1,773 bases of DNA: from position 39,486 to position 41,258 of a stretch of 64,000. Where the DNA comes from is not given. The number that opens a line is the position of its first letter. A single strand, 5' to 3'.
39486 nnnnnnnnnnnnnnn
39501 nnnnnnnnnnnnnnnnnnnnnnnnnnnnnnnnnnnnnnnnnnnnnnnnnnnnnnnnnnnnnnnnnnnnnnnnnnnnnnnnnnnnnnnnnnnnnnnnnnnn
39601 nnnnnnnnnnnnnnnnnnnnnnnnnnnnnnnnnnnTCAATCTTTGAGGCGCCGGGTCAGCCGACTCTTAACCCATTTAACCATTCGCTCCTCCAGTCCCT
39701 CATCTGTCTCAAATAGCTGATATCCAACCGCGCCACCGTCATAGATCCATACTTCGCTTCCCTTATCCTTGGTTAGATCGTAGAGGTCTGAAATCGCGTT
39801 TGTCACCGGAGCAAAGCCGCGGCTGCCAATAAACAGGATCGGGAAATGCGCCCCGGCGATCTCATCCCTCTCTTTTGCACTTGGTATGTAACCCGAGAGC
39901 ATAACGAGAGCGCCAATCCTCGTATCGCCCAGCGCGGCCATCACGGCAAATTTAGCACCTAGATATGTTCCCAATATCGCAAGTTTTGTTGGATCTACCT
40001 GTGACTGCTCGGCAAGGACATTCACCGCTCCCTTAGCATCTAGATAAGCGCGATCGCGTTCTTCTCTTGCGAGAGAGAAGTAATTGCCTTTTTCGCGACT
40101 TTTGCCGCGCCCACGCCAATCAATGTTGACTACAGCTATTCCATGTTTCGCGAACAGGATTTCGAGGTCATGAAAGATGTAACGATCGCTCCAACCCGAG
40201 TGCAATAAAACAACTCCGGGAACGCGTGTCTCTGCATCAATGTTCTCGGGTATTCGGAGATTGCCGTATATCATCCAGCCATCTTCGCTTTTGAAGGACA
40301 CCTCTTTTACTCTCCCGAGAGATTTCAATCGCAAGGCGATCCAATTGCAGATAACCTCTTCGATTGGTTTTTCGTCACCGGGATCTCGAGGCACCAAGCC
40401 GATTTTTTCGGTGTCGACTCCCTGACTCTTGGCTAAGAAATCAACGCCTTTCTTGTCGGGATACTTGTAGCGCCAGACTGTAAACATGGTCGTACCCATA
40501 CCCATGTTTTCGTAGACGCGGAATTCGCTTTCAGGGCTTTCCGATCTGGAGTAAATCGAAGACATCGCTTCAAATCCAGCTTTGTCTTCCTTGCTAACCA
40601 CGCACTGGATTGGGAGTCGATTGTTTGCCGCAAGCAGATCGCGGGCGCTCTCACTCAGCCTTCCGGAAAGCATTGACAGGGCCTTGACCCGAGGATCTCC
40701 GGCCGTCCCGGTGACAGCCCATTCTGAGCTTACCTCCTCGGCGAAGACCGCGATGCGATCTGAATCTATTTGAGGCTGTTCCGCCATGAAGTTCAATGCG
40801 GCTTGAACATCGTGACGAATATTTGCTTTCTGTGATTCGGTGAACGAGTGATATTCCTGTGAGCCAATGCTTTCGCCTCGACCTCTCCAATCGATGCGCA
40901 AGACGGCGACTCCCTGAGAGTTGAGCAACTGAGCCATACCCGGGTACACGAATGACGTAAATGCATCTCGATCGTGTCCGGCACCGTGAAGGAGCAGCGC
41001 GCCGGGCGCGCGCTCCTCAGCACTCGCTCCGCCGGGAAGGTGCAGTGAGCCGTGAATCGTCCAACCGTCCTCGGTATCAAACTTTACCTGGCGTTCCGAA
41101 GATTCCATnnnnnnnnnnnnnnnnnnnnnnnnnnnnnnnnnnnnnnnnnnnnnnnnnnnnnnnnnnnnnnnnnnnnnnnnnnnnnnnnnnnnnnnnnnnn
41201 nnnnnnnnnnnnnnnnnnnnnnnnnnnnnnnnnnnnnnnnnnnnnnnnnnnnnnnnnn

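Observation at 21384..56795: Seven paralogous alpha/beta-hydrolase-fold genes (12 domains) without the catalytic triad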

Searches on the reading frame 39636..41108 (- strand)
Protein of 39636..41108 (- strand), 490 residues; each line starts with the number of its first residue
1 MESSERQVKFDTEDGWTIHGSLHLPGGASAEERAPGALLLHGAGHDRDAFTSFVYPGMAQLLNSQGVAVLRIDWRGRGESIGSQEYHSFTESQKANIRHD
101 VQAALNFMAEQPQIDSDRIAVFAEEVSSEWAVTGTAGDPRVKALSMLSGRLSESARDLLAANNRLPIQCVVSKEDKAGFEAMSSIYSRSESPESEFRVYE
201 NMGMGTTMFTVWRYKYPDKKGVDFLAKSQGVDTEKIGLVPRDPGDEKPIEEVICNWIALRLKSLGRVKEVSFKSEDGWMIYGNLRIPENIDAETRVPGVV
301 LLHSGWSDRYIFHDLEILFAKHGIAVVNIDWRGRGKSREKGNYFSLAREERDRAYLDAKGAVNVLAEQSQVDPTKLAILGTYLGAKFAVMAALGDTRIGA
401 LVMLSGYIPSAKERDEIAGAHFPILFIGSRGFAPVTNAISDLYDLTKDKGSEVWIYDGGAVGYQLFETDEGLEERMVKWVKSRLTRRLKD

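Call 3: search_protein_families(library=pfam, proteins=[window:39636-41108:-], max_evalue=0.01)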
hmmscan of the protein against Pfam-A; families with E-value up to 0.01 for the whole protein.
window:39636-41108:- (490 aa): 11 families
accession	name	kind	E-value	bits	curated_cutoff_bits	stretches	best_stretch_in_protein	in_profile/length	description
PF12697.13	Abhydrolase_6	-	2.9e-13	51.4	26.3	2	299-433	1-121/217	Alpha/beta hydrolase family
PF00326.27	Peptidase_S9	-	1.5e-11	44.7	22.6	2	59-121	7-68/213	Prolyl oligopeptidase family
PF12146.15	Hydrolase_4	-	9.5e-11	41.9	27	2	300-406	8-109/239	Serine aminopeptidase, S33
PF06500.17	FrsA-like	-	5.3e-10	39.1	22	2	6-147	169-296/414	Esterase FrsA-like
PF00561.26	Abhydrolase_1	-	1.7e-09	38.2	25.8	1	299-413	3-108/245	alpha/beta hydrolase fold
PF05448.18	AXE1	-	1.3e-08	34.5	21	1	266-402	55-204/321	Acetyl xylan esterase (AXE1)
PF01738.24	DLH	-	2.5e-08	34.2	21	1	294-428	11-150/217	Dienelactone hydrolase family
PF02129.25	Peptidase_S15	-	0.0001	22.5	23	0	306-406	28-128/262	X-Pro dipeptidyl-peptidase (S15 family)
PF20434.5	BD-FAE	-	0.0038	17.2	26.8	0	319-395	43-110/215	BD-FAE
PF08840.17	BAAT_C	-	0.0042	17.6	20.9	0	361-413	9-61/210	BAAT / Acyl-CoA thioester hydrolase C terminal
PF00756.26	Esterase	-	0.0055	16.9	22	0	281-407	9-149/251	Putative esterase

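Call 7: search_protein_families(library=ncbifam, proteins=[window:39636-41108:-], max_evalue=0.01)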
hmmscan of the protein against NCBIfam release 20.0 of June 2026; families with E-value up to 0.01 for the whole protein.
window:39636-41108:- (490 aa): 5 families
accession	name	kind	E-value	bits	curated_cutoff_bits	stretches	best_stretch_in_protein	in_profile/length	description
NF047920.1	lactonase_UilS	equivalog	1.3e-13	51.3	400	2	33-144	23-125/285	UilS family quorum-quenching N-acyl-homoserine lactonase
NF003460.0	PRK05077.1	equivalog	5.1e-11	42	477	2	265-408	166-300/414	esterase FrsA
TIGR03100.1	hydr1_PEP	hypoth_equivalog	1.7e-09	37.4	168.45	1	19-115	15-100/274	hydrolase 1, exosortase A system-associated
NF033523.0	lasso_peptidase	equivalog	5.4e-07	28.7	400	1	262-403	372-523/638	Atxe2 family lasso peptide isopeptidase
TIGR00976.1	CocE_NonD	subfamily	5.5e-07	29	66.3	0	14-114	5-95/550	CocE/NonD family hydrolase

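Call 10: find_homologous_proteins(query=window:39636-41108:-)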
Query window:39636-41108:- (490 aa): 164 proteins with E <= 0.001 among 8000 candidates; the best 120 are listed.
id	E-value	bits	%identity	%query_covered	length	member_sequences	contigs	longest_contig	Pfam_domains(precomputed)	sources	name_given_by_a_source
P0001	0.0e+0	1038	93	100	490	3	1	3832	PF00326.28,PF06500.18,PF05448.19,PF12697.14,PF01738.25,PF00561.27,PF12146.16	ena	-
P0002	2.2e-294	995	90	100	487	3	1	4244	PF00326.28,PF06500.18,PF05448.19,PF12697.14,PF01738.25,PF00561.27,PF12146.16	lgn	-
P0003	4.7e-267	905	80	99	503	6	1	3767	PF00326.28,PF06500.18,PF12697.14,PF01738.25,PF00561.27,PF12146.16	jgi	-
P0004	9.8e-255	864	76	100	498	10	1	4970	PF02129.25,PF00326.28,PF06500.18,PF05448.19,PF12697.14,PF01738.25,PF08840.18,PF00561.27,PF12146.16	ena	-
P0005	9.0e-250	848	74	99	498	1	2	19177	PF02129.25,PF00326.28,PF06500.18,PF05448.19,PF12697.14,PF01738.25,PF08840.18,PF00561.27,PF12146.16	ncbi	-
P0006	2.0e-249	846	74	99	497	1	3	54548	PF00326.28,PF06500.18,PF05448.19,PF12697.14,PF01738.25,PF00561.27,PF12146.16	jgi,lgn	jgi:cephalosporin-C deacetylase-like acetyl esterase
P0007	1.0e-245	834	73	99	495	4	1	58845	PF02129.25,PF00326.28,PF06500.18,PF05448.19,PF12697.14,PF01738.25,PF00561.27,PF12146.16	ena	-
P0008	1.6e-245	834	73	99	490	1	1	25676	PF02129.25,PF00326.28,PF06500.18,PF05448.19,PF12697.14,PF01738.25,PF00561.27,PF12146.16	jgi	jgi:dienelactone hydrolase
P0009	6.3e-244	828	73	99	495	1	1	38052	PF06500.18,PF12697.14,PF01738.25,PF00561.27,PF12146.16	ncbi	-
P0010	6.9e-242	822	73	99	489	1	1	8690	PF02129.25,PF00326.28,PF06500.18,PF05448.19,PF12697.14,PF01738.25,PF00561.27,PF12146.16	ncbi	-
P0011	1.2e-241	821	72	99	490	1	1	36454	PF06500.18,PF05448.19,PF12697.14,PF01738.25,PF00561.27,PF12146.16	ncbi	-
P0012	5.6e-238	809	71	99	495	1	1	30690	PF06500.18,PF05448.19,PF12697.14,PF01738.25,PF00561.27,PF12146.16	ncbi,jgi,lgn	-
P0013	3.3e-236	803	70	99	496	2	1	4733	PF02129.25,PF00326.28,PF06500.18,PF05448.19,PF12697.14,PF01738.25,PF08840.18,PF00561.27,PF12146.16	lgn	-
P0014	7.1e-236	802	69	99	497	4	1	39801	PF02129.25,PF00326.28,PF06500.18,PF05448.19,PF12697.14,PF01738.25,PF08840.18,PF00561.27,PF12146.16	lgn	-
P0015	1.7e-229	781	68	99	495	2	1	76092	PF02129.25,PF00326.28,PF06500.18,PF05448.19,PF12697.14,PF01738.25,PF00561.27,PF12146.16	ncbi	ncbi:hypothetical protein BH18ACI4_BH18ACI4_00490 [soil metagenome]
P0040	1.1e-210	719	66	99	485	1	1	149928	PF02129.25,PF00326.28,PF06500.18,PF05448.19,PF12697.14,PF01738.25,PF12146.16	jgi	jgi:dienelactone hydrolase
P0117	3.4e-86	308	36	99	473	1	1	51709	PF06500.18,PF01738.25,PF12146.16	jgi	jgi:dipeptidyl aminopeptidase/acylaminoacyl peptidase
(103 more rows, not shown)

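Call 25: search_solved_structures(query=A3, max_evalue=0.001, show_alignments=3)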
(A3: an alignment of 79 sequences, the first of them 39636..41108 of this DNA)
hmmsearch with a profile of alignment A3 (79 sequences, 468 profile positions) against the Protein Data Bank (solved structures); distinct sequences matched with E-value up to 0.001: 78 (the best 60 are shown).
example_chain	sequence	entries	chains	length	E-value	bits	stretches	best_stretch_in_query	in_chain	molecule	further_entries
9pjb_A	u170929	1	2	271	4.3e-26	94.7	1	254-388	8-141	MHETase MHT043-5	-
8b4u_A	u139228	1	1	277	2.4e-20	75.7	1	249-388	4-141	Alpha/beta hydrolase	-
7qjm_A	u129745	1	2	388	2.1e-19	72.7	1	250-385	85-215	alpha/beta-hydrolase (202)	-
7q4h_A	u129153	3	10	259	1.2e-12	50.3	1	19-154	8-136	Hydrolase_4 domain-containing protein | Serine aminopeptidase S33 domain-containing protein | Prolyl oligopeptidase family protein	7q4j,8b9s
9h0z_A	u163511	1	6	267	1.8e-12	49.8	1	255-387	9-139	Serine aminopeptidase S33 domain-containing protein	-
6agq_A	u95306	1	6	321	5.7e-10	41.5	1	225-377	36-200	acetyl xylan esterase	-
2hdw_A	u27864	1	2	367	1.2e-09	40.5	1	241-388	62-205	Hypothetical protein PA2218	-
9w30_A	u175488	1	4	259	1.3e-09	40.4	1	23-373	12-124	Alpha/beta superfamily hydrolase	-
7wwh_A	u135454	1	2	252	1.3e-09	40.4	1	19-154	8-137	Alpha/beta hydrolase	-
6lzh_A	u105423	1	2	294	2.4e-08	36.2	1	247-391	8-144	GrgF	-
5g59_A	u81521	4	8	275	3.2e-08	35.8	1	232-373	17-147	ESTERASE | Uncharacterized protein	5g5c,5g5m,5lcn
9pir_A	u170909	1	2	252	3.6e-08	35.6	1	262-387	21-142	Alpha/beta fold hydrolase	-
9pid_A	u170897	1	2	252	3.7e-08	35.6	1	262-387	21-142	Alpha/beta fold hydrolase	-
9pic_A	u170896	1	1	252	4.3e-08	35.3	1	262-387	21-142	Alpha/beta fold hydrolase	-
7z2u_A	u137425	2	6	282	4.5e-08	35.3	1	14-141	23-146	Ferulic acid esterase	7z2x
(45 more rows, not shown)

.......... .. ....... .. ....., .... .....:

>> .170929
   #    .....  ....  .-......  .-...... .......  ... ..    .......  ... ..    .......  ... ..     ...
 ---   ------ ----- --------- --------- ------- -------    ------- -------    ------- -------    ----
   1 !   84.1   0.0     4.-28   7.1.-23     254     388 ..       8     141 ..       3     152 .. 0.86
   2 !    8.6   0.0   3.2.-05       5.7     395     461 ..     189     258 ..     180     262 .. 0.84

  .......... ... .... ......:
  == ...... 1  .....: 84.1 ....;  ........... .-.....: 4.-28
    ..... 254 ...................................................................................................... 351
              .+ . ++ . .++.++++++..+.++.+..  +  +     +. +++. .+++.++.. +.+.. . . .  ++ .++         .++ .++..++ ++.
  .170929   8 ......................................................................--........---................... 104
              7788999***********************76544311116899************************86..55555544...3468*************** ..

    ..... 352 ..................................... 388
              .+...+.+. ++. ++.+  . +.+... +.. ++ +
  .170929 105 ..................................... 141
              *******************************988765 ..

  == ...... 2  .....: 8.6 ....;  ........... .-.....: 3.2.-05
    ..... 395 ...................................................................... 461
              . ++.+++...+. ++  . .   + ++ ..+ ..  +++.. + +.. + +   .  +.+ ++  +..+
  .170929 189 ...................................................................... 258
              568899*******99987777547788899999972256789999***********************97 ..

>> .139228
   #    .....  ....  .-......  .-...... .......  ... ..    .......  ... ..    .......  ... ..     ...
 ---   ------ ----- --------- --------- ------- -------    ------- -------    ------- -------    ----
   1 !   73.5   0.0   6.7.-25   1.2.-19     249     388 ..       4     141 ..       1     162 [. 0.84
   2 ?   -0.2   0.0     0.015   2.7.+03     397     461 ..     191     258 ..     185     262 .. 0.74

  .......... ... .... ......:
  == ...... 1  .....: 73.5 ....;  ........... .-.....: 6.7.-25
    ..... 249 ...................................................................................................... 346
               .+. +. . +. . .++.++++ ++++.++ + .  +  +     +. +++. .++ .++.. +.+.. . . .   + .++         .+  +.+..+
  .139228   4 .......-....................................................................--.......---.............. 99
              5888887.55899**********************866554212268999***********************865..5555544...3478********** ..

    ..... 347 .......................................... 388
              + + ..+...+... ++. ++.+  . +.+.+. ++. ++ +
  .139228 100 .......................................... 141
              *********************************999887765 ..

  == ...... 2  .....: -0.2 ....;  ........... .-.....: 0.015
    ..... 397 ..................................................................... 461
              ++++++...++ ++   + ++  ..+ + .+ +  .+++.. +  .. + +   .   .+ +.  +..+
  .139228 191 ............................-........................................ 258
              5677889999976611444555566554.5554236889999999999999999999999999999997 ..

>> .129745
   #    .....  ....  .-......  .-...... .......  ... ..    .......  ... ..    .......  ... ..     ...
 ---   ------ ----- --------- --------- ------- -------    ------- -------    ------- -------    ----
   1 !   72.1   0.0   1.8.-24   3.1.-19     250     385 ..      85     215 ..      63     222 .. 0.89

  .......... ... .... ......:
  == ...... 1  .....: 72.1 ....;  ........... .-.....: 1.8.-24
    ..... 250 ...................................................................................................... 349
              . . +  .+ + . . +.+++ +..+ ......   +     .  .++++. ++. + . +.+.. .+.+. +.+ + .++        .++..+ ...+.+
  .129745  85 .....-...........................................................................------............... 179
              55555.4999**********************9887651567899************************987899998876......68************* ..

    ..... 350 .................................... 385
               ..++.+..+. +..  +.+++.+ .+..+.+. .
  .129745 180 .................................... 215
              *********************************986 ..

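Call 32: find_encoding_contigs(protein=P0040, flank=10000, max_places=2)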
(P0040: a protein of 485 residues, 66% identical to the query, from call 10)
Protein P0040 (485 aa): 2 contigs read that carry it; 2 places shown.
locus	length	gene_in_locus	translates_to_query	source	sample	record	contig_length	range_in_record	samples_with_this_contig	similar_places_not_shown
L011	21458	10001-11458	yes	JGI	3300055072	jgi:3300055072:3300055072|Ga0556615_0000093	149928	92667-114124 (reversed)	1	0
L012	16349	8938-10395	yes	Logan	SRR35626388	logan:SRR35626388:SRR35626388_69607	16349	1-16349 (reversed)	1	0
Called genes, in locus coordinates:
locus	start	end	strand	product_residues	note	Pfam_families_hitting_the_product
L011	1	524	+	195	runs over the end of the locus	PF12836:HHH_3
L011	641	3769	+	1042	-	PF13620:CarboxypepD_reg, PF22904:NOMO1-like_2nd (faint), PF17210:SdrD_B (weak), PF25183:OMP_b-brl_4, PF00593:TonB_dep_Rec_b-barrel, PF25183:OMP_b-brl_4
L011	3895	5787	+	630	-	PF02776:TPP_enzyme_N, PF00205:TPP_enzyme_M, PF02775:TPP_enzyme_C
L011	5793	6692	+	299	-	PF00034:Cytochrom_C (faint), PF13442:Cytochrome_CBB3 (faint), PF09098:Dehyd-heme_bind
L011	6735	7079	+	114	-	-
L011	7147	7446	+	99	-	PF08734:GYD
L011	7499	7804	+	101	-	PF08734:GYD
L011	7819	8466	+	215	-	-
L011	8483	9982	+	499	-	PF00732:GMC_oxred_N, PF05199:GMC_oxred_C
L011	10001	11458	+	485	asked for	PF02129:Peptidase_S15 (faint), PF05448:AXE1 (faint), PF12697:Abhydrolase_6 (faint), PF00326:Peptidase_S9 (faint), PF01738:DLH (faint), PF06500:FrsA-like, PF12146:Hydrolase_4 (weak)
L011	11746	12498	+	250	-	PF07386:DUF1499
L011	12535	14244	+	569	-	PF00732:GMC_oxred_N, PF05199:GMC_oxred_C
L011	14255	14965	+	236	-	PF03070:TENA_THI-4, PF14518:Haem_oxygenas_2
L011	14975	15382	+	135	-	PF03928:HbpS-like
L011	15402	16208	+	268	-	PF03447:NAD_binding_3, PF01958:Asp_DH_C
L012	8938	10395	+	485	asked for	PF02129:Peptidase_S15 (faint), PF05448:AXE1 (faint), PF12697:Abhydrolase_6 (faint), PF00326:Peptidase_S9 (faint), PF01738:DLH (faint), PF06500:FrsA-like, PF12146:Hydrolase_4 (weak)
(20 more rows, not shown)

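Call 35: predict_structure(alignment_id=A3)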
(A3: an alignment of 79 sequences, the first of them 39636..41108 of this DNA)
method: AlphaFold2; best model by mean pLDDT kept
length: 490 residues; sequences in the alignment: 79
mean_pLDDT: 94.5   pTM: 0.91
mean pLDDT of the five models: 94.5, 94.5, 94.1, 93.2, 92.9
residues with pLDDT >= 90: 436; 70-90: 47; 50-70: 5; < 50: 2
segments of 3 or more residues with pLDDT < 50: none
pLDDT, mean of each block of 10 residues (from residue 1): 83 98 94 96 93 87 97 98 95 97 99 97 98 97 98 96 95 97 95 96 94 92 89 90 94 98 95 98 93 91 95 96 97 97 96 98 97 98 96 97 93 94 96 92 94 94 89 97 77
secondary structure, 60 per line:
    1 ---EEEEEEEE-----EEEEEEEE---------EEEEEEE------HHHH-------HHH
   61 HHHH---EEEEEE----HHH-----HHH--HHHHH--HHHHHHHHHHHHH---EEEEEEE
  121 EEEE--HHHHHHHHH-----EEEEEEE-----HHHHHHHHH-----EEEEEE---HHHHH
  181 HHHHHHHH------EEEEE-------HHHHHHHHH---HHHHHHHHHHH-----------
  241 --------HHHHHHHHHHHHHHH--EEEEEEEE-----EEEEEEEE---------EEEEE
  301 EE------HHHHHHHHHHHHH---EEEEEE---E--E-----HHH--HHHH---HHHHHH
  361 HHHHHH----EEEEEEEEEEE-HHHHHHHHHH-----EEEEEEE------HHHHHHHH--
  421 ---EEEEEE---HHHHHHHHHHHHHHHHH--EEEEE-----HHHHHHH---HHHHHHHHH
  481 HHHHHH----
elements in order: E4-11 E17-24 E34-40 H47-50 H58-64 E68-73 H91-95 H98-110 E114-124 H127-135 E141-147 H153-161 E167-172 H176-188 E195-199 H207-215 H219-229 H249-263 E266-273 E279-286 E296-302 H309-321 E325-330 H348-351 H355-366 E371-381 H383-392 E398-404 H411-418 E424-429 H433-449 E452-456 H462-468 H472-486

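Call 37: fold_search(model_id=the predicted structure, library=pdb)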
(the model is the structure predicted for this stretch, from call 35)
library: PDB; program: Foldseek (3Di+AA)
matches with E <= 10: 1906; with E <= 0.001: 1566
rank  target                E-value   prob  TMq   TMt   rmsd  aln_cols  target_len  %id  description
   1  8b4u                  6.4e-15  1.00  0.40  0.71   4.0       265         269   20  The crystal structure of PET46, a PETase enzyme from Candidatus bathyarchaeota (released 2023-08-23)
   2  9h0z_F                1.5e-12  1.00  0.38  0.71   4.3       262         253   20  Crystal structure of TTL[Nle], thermophilic lipase TTL from Thermoanaerobacter thermohydrosulfuricus containing non-ca (released 2025-10-29)
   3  9h0z_C                1.8e-12  1.00  0.38  0.71   5.3       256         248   20  Crystal structure of TTL[Nle], thermophilic lipase TTL from Thermoanaerobacter thermohydrosulfuricus containing non-ca (released 2025-10-29)
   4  7qjm_A                2.0e-12  1.00  0.38  0.61   4.5       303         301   20  Crystal structure of an alpha/beta-hydrolase enzyme from Chloroflexus sp. MS-G (202) (released 2022-12-28)
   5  5lcn_C                2.2e-12  1.00  0.38  0.67  11.6       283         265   19  STRUCTURE OF THE PYROCOCCUS FURIOSUS ESTERASE PF2001 WITH SPACE GROUP P212121 (released 2017-08-02)
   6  5lcn_B                3.8e-12  1.00  0.38  0.68  11.7       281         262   18  STRUCTURE OF THE PYROCOCCUS FURIOSUS ESTERASE PF2001 WITH SPACE GROUP P212121 (released 2017-08-02)
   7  7qjm_B                4.0e-12  1.00  0.39  0.62   4.5       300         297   20  Crystal structure of an alpha/beta-hydrolase enzyme from Chloroflexus sp. MS-G (202) (released 2022-12-28)
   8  7z2u_A                4.7e-12  1.00  0.34  0.62   6.4       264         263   18  Wild-type ferulic acid esterase from Lactobacillus buchneri in complex with ferulate (released 2022-11-30)
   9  7z2v_A                9.5e-12  1.00  0.39  0.70   4.8       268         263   16  Ferulic acid esterase variant S114A from Lactobacillus buchneri (released 2022-11-30)
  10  7z2v_B                1.1e-11  1.00  0.34  0.61   6.5       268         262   18  Ferulic acid esterase variant S114A from Lactobacillus buchneri (released 2022-11-30)
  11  7q4h_A                1.3e-11  1.00  0.39  0.70   3.8       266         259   18  A thermostable lipase from Thermoanaerobacter thermohydrosulfuricus in complex with PMSF (released 2023-05-10)
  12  5g5m_B                1.3e-11  1.00  0.38  0.70  11.2       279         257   19  Structure of the Pyrococcus Furiosus Esterase Pf2001 with space group P21 (released 2017-06-21)
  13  7z2x_A                1.3e-11  1.00  0.34  0.61   8.0       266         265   18  Wild-type ferulic acid esterase from Lactobacillus buchneri (released 2022-11-30)
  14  7z2x_B                1.4e-11  1.00  0.39  0.70   4.9       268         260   17  Wild-type ferulic acid esterase from Lactobacillus buchneri (released 2022-11-30)
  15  5lcn_A                1.9e-11  1.00  0.38  0.67  10.7       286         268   18  STRUCTURE OF THE PYROCOCCUS FURIOSUS ESTERASE PF2001 WITH SPACE GROUP P212121 (released 2017-08-02)
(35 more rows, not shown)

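Call 43: find_encoding_contigs(protein=P0117, flank=10000, max_places=1)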
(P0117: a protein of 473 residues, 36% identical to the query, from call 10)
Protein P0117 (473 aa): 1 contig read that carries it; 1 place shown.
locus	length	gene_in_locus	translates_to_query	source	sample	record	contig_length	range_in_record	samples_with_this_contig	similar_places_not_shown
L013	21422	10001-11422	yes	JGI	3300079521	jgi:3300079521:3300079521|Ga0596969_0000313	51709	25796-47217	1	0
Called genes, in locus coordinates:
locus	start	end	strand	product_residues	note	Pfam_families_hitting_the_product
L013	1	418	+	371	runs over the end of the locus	PF02771:Acyl-CoA_dh_N, PF00441:Acyl-CoA_dh_1, PF08028:Acyl-CoA_dh_2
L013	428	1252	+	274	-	PF00106:adh_short, PF08659:KR, PF13561:adh_short_C2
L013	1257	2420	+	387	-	PF02803:Thiolase_C (faint), PF22691:Thiolase_C_1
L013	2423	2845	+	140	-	PF12172:zf-ChsH2, PF01796:OB_ChsH2_C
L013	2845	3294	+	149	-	PF01575:MaoC_dehydratas, PF13452:FAS1_DH_region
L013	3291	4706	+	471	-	PF12172:zf-ChsH2 (weak), PF01796:OB_ChsH2_C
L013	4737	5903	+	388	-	PF00108:Thiolase_N, PF22691:Thiolase_C_1, PF02803:Thiolase_C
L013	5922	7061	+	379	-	PF02771:Acyl-CoA_dh_N, PF02770:Acyl-CoA_dh_M, PF00441:Acyl-CoA_dh_1, PF08028:Acyl-CoA_dh_2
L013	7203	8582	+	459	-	PF01979:Amidohydro_1, PF07969:Amidohydro_3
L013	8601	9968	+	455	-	PF02129:Peptidase_S15 (faint), PF01738:DLH (faint), PF12697:Abhydrolase_6 (faint), PF00326:Peptidase_S9 (faint), PF05448:AXE1 (weak), PF00561:Abhydrolase_1 (weak), PF12146:Hydrolase_4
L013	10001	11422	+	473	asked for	PF06500:FrsA-like (faint), PF12146:Hydrolase_4 (faint), PF01738:DLH (faint)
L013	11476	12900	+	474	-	PF12740:PETase (faint), PF00561:Abhydrolase_1 (faint), PF00326:Peptidase_S9 (faint), PF08840:BAAT_C (faint), PF05448:AXE1, PF01738:DLH, PF02129:Peptidase_S15 (weak), PF12146:Hydrolase_4 (weak)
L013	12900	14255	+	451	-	PF07690:MFS_1, PF12832:MFS_1_like, PF07690:MFS_1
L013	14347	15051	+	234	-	PF00440:TetR_N, PF17932:TetR_C_24, PF17938:TetR_C_29 (weak)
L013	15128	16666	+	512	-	PF01019:G_glu_transpept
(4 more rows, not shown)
